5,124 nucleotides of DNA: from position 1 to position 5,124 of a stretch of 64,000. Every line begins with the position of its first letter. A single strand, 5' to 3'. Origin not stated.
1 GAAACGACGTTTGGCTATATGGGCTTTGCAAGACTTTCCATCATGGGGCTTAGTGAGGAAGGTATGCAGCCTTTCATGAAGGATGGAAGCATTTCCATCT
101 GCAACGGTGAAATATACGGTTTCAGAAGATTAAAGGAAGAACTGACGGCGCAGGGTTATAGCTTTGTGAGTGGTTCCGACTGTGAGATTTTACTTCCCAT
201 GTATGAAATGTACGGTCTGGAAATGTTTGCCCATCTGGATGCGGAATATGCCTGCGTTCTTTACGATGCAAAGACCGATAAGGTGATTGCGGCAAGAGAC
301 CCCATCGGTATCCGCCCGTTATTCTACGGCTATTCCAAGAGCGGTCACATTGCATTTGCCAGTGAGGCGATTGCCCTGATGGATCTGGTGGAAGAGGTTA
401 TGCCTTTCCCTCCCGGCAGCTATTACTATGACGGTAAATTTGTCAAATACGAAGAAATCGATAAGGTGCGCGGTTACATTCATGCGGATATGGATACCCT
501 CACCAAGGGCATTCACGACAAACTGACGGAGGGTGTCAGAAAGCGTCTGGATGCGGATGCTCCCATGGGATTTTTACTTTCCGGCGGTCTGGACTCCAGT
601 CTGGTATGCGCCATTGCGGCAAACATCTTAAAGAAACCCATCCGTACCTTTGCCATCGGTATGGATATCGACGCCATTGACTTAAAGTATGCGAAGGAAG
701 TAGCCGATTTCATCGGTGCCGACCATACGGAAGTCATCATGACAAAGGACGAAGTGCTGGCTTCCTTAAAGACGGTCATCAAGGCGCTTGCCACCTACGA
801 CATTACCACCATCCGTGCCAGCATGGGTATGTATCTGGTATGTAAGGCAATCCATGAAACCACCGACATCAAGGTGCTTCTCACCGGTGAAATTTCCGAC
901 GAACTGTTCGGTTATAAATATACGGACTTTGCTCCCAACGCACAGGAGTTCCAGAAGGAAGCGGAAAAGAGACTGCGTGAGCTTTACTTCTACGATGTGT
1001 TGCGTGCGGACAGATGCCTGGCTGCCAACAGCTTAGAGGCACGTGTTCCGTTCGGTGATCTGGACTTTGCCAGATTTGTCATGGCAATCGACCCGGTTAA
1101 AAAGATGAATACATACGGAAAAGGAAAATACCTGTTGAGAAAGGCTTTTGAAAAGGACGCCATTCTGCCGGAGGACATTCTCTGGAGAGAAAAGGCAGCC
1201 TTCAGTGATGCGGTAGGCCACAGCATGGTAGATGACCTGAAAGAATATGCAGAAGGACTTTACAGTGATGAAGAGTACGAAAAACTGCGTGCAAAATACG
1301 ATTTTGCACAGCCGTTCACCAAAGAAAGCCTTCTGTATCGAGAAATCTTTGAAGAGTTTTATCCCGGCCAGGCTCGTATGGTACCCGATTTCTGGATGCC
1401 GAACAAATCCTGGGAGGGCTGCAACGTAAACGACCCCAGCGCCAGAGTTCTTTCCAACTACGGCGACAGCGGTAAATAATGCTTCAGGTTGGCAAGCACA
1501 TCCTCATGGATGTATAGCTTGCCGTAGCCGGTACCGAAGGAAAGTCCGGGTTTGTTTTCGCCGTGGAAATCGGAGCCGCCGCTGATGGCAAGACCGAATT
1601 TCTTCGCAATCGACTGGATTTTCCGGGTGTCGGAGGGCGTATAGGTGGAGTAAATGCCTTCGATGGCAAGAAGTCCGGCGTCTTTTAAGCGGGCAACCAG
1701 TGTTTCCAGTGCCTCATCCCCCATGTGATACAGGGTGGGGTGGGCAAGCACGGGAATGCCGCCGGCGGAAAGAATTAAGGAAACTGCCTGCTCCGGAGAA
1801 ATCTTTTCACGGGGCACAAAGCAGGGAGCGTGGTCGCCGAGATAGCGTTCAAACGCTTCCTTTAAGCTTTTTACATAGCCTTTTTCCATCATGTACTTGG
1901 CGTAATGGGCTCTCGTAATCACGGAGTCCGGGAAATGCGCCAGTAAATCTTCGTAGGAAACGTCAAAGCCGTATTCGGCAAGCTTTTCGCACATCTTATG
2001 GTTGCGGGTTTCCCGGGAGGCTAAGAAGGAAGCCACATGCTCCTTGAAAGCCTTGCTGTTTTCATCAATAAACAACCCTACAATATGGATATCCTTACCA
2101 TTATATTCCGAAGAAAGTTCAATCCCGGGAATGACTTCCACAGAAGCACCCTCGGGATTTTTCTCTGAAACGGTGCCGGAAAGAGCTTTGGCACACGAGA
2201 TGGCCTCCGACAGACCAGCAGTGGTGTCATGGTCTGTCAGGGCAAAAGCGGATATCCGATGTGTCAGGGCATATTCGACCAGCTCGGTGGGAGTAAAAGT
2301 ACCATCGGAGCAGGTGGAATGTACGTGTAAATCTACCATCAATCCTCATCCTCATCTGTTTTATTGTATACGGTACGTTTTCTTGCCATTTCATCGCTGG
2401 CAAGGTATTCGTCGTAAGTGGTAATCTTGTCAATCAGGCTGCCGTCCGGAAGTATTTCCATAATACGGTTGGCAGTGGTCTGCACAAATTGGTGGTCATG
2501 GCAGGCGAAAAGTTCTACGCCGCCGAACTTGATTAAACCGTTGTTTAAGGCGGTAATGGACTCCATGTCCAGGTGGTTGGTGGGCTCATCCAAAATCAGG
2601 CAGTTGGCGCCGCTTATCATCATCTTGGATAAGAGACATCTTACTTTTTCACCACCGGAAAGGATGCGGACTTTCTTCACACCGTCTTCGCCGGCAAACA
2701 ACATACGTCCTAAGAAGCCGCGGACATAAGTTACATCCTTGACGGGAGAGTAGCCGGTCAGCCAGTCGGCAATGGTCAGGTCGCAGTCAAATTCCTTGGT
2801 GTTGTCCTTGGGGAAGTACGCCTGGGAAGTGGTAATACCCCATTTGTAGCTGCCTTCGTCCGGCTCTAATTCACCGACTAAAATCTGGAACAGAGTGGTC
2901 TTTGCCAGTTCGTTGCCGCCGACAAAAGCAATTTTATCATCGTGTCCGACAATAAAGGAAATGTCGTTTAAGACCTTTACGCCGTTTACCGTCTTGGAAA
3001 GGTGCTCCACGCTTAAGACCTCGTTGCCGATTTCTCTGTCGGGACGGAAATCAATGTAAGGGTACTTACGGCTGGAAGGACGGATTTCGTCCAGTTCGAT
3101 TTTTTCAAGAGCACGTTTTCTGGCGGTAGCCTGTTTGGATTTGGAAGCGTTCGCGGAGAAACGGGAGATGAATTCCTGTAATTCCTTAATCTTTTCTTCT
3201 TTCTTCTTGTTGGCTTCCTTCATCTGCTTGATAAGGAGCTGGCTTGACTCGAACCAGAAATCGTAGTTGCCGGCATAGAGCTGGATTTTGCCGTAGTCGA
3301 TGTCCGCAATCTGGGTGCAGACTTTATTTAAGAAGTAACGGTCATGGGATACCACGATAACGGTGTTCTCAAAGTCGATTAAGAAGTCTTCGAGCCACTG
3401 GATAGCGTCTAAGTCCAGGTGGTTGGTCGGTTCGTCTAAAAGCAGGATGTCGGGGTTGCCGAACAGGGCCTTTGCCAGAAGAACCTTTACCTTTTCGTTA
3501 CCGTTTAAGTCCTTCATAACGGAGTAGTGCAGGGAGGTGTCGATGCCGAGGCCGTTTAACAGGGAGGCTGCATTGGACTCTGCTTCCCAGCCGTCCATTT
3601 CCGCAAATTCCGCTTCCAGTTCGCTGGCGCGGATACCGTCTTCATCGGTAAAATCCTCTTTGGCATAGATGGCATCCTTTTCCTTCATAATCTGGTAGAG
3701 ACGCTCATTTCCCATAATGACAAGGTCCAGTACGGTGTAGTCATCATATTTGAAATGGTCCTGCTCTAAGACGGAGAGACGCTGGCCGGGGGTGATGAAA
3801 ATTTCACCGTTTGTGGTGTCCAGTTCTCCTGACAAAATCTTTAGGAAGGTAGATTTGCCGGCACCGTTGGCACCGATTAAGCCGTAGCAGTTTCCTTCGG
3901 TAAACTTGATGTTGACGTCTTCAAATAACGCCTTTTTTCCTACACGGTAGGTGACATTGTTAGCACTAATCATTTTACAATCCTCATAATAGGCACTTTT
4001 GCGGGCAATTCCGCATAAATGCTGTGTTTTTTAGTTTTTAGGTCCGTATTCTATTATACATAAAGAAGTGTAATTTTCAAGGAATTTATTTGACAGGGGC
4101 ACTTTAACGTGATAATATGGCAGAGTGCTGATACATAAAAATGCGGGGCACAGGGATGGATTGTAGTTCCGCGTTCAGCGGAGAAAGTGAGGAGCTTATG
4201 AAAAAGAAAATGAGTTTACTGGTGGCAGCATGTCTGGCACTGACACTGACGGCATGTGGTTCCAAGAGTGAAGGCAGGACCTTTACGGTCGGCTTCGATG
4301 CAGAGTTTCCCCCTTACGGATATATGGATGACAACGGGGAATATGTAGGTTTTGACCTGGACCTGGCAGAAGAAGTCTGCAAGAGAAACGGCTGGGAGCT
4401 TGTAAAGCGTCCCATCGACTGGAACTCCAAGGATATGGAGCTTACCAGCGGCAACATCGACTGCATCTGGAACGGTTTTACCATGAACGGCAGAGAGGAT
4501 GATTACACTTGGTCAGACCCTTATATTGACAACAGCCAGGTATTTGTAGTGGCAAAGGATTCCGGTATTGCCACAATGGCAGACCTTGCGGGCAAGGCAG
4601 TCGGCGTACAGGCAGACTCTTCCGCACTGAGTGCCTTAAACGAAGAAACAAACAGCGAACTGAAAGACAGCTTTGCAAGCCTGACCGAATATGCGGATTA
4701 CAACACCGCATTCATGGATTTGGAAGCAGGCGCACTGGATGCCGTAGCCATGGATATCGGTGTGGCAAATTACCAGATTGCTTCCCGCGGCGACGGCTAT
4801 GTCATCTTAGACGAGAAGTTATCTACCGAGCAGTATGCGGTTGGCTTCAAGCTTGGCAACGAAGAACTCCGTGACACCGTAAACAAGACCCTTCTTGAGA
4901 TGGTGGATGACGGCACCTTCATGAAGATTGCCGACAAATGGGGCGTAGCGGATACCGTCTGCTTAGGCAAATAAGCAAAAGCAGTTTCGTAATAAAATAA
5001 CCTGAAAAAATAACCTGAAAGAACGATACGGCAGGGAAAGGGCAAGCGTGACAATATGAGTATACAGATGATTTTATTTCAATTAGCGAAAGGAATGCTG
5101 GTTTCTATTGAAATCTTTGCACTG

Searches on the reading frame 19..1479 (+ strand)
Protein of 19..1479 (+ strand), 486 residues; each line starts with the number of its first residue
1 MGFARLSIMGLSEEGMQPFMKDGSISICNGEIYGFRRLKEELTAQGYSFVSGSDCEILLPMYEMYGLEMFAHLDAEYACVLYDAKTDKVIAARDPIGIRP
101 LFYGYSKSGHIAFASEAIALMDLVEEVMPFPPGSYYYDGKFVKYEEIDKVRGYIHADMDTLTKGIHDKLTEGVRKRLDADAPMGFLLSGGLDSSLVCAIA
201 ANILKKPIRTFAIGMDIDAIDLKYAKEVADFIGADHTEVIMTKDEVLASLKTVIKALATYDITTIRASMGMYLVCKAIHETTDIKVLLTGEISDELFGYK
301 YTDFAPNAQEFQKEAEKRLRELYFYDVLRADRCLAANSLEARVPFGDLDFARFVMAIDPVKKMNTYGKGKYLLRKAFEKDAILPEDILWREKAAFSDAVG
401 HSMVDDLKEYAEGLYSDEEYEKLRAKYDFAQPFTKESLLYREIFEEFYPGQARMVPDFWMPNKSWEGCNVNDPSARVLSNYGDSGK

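Call 71: search_protein_families(library=pfam, proteins=[window:19-1479:+], max_evalue=0.0001)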
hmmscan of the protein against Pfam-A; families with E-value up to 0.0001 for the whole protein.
window:19-1479:+ (486 aa): 5 families
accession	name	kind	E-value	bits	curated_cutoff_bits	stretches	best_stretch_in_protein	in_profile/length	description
PF00733.27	Asn_synthase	-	4.1e-71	240.9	21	2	165-305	2-141/354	Asparagine synthase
PF13537.11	GATase_7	-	1.6e-31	109.3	25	1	4-121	2-122/123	Glutamine amidotransferase domain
PF13522.11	GATase_6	-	2.5e-24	86.2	27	1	1-116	14-130/130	Glutamine amidotransferase domain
PF12481.13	DUF3700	-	4.1e-06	26.9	27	1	70-138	126-195/228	Aluminium induced protein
PF02540.23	NAD_synthase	-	9.4e-05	22.1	21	0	169-305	9-145/242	NAD synthase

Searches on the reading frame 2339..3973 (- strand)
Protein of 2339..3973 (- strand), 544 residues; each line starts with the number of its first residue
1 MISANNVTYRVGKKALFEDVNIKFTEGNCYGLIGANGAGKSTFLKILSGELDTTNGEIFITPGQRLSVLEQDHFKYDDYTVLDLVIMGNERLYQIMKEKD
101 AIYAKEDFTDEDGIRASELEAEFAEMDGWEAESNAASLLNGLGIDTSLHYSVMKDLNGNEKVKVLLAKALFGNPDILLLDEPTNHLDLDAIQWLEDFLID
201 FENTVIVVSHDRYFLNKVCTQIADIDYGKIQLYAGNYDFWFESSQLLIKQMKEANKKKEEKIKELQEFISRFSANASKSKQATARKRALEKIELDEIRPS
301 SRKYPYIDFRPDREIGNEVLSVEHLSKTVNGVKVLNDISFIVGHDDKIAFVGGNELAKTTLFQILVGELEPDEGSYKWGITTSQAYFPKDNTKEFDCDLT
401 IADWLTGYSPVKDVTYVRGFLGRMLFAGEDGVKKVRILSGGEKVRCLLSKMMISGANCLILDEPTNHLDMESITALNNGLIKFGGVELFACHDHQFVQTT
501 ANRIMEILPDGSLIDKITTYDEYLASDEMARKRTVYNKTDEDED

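Call 71: search_protein_families(library=pfam, proteins=[window:2339-3973:-], max_evalue=0.0001)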
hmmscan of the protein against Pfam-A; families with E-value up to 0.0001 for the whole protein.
window:2339-3973:- (544 aa): 3 families
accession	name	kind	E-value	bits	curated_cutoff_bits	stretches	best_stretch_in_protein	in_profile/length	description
PF00005.33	ABC_tran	-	9.4e-37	127.1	25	2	18-184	2-137/137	ABC transporter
PF12848.13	ABC_tran_Xtn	-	2.3e-20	72.9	25.9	1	224-308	2-84/85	ABC transporter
PF13304.12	AAA_21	-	4.6e-11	43.8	27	0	30-48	2-20/304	AAA domain, putative AbiEii toxin, Type IV TA system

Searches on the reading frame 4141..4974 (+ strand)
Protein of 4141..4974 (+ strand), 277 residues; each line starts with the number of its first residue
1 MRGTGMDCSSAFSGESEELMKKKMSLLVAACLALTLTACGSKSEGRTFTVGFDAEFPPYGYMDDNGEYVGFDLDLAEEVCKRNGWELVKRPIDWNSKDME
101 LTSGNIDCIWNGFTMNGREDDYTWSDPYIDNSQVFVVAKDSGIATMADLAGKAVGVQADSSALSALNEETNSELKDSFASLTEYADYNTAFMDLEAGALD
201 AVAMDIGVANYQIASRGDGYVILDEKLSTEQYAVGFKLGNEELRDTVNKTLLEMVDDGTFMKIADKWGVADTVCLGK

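Call 71: search_protein_families(library=pfam, proteins=[window:4141-4974:+], max_evalue=0.0001)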
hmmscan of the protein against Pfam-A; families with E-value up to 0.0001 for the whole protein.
window:4141-4974:+ (277 aa): 2 families
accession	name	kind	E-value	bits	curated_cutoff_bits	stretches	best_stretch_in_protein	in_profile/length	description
PF00497.25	SBP_bac_3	-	9.1e-33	113.3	26.4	1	49-268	2-130/132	Bacterial extracellular solute-binding proteins, family 3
PF16868.10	NMT1_3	-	2.4e-05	24.5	27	1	134-214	94-176/289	NMT1-like family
